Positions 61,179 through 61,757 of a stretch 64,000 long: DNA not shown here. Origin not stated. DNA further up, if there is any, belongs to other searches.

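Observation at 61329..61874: Two tandem NHLP-type leader peptides; only the first has a GG site plus Cys/Ser/Thr core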

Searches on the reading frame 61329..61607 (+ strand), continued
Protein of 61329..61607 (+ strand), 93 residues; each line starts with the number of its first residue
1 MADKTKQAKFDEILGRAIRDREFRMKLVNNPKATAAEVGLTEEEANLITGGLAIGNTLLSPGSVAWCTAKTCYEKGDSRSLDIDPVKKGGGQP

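Call 63: predict_structure(alignment_id=A4)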
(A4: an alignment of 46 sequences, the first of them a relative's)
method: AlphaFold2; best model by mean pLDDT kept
length: 93 residues; sequences in the alignment: 46
mean_pLDDT: 62.4   pTM: 0.41
mean pLDDT of the five models: 62.4, 62.3, 62.3, 61.5, 60.7
residues with pLDDT >= 90: 0; 70-90: 44; 50-70: 16; < 50: 33
segments of 3 or more residues with pLDDT < 50: 56-65, 74-93
pLDDT, mean of each block of 10 residues (from residue 1): 65 82 82 76 75 53 47 45 43 40
secondary structure, 60 per line:
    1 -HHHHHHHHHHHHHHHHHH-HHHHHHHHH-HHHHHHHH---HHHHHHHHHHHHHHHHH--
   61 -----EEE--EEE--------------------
elements in order: H2-19 H21-29 H31-38 H42-58 E66-68 E71-73

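Call 65: search_solved_structures(query=window:61329-61607:+, max_evalue=10, show_alignments=5)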
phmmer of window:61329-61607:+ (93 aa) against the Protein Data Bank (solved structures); distinct sequences matched with E-value up to 10: 8.
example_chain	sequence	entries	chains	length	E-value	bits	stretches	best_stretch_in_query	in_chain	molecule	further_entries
8tb1_A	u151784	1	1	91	0.0014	22.1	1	6-40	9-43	NHLP leader peptide family natural product, tumor homing peptide 1 (TH1) substrate chimera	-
6lk7_A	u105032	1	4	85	0.016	18.8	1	1-41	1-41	Nitrile hydratase, alpha chain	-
3wku_A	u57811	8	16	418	0.34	14.5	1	10-50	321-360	Gallate dioxygenase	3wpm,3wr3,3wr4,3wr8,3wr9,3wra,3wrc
3wrb_A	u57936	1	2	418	0.35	14.5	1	10-50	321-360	Gallate dioxygenase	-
4hyv_A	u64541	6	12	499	0.49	14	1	21-78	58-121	Pyruvate kinase 1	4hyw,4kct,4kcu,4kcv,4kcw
5z2h_A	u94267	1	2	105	0.81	13.3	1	24-64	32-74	Dictyostelium discoideum mitochondrial calcium uniporter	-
1v29_A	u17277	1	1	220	0.81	13.3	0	12-46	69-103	nitrile hydratase a chain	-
5z2i_A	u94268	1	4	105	0.84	13.3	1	24-64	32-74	Dictyostelium discoideum mitochondrial calcium uniporter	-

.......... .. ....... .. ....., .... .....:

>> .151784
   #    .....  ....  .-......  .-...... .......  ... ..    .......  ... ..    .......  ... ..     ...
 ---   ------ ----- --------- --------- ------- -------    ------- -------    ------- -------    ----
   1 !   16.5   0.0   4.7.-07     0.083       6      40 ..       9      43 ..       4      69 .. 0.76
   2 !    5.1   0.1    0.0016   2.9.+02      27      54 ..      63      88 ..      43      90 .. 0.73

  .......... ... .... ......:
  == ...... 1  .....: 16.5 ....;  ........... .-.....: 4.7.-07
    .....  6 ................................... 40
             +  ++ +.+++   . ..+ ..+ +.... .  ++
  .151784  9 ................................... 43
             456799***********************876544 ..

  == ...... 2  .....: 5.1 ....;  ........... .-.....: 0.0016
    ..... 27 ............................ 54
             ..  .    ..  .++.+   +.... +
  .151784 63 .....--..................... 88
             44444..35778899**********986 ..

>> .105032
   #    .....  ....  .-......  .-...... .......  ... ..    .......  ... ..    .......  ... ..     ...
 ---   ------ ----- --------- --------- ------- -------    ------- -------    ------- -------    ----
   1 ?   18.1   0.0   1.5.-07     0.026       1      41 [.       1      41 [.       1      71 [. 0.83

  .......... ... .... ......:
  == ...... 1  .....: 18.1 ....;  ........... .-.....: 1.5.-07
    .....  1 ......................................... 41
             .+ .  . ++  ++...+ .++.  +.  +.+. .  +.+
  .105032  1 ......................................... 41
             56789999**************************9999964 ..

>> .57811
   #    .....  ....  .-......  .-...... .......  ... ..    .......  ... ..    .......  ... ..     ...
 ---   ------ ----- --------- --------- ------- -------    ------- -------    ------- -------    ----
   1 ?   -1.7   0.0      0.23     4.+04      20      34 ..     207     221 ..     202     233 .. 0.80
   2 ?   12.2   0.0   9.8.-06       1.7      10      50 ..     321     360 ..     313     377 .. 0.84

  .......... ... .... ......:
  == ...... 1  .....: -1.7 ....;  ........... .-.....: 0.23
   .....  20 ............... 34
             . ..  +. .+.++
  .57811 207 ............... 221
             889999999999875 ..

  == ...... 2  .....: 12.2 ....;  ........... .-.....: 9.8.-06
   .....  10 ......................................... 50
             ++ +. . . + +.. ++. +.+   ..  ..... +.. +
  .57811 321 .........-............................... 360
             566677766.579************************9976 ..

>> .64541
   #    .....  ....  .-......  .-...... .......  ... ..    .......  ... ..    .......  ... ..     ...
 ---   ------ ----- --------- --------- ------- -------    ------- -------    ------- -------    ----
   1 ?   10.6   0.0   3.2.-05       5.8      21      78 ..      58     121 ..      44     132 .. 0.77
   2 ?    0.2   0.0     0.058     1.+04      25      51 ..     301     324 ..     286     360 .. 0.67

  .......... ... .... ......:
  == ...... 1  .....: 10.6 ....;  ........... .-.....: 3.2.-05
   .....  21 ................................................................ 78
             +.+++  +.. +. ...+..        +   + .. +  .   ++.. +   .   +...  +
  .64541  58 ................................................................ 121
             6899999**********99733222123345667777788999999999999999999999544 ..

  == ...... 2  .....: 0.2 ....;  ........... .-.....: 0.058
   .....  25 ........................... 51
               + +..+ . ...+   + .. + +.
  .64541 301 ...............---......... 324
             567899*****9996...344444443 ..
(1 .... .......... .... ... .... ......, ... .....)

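Call 85: search_protein_families(library=pfam, proteins=[L091:1388-2788:+, L091:3096-4037:+, L091:4154-5752:+, L091:5331-6368:+, L091:7311-8747:+, L091:7323-8912:-, L095:211-1539:+, L095:1585-2208:+, L095:3566-4276:+, L095:4252-4884:+], max_evalue=0.0001)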
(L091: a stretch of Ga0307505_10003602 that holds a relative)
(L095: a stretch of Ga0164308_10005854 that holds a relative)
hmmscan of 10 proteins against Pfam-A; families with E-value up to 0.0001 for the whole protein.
L091:1388-2788:+ (467 aa): 0 families

L091:3096-4037:+ (314 aa): 0 families

L091:4154-5752:+ (533 aa): 0 families

L091:5331-6368:+ (346 aa): 1 family
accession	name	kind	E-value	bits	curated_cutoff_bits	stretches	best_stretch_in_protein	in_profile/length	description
PF04002.20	RadC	-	1.6e-42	144.7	22.1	1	226-345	2-121/121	RadC-like JAB domain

L091:7311-8747:+ (479 aa): 0 families

L091:7323-8912:- (530 aa): 1 family
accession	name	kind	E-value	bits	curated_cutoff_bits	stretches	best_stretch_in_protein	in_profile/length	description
PF22483.2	Mu-transpos_C_2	-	1.5e-25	89.1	27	1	321-393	1-73/73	Mu transposase, C-terminal domain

L095:211-1539:+ (443 aa): 0 families

L095:1585-2208:+ (208 aa): 0 families

L095:3566-4276:+ (237 aa): 0 families

L095:4252-4884:+ (211 aa): 1 family
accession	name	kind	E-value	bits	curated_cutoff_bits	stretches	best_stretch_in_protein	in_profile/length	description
PF00050.26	Kazal_1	-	1.1e-07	32.1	21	1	83-113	1-32/49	Kazal-type serine protease inhibitor domain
